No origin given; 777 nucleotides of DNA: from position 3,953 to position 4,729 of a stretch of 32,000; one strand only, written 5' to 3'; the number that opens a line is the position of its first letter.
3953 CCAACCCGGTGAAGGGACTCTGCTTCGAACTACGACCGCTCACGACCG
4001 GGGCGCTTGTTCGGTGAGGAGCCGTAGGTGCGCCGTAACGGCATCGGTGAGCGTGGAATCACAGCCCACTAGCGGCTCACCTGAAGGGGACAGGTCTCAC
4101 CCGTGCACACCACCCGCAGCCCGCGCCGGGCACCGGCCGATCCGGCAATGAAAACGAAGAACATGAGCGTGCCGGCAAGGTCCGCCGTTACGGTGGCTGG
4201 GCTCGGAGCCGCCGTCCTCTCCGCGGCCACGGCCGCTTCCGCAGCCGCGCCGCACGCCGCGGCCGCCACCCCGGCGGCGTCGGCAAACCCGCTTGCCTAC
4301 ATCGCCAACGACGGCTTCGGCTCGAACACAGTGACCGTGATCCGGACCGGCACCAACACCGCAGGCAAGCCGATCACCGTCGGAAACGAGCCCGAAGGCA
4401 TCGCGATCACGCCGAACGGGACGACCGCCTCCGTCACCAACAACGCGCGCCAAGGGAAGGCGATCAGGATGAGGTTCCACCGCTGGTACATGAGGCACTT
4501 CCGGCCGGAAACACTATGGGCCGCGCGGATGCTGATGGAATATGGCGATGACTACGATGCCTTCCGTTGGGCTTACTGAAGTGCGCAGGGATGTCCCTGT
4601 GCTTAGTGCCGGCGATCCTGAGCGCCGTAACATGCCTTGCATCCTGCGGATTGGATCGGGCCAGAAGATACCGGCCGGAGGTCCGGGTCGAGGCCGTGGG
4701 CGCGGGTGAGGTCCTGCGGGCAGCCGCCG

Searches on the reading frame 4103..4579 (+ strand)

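Call 58: search_protein_families(library=pfam, proteins=[window:4103-4579:+], max_evalue=1)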
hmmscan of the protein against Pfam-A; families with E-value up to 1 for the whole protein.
window:4103-4579:+ (158 aa): 1 family
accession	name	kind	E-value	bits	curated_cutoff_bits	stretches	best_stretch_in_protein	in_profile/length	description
PF21783.3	YNCE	-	0.041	13.6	27.1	1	29-114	13-89/339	YNCE-like beta-propeller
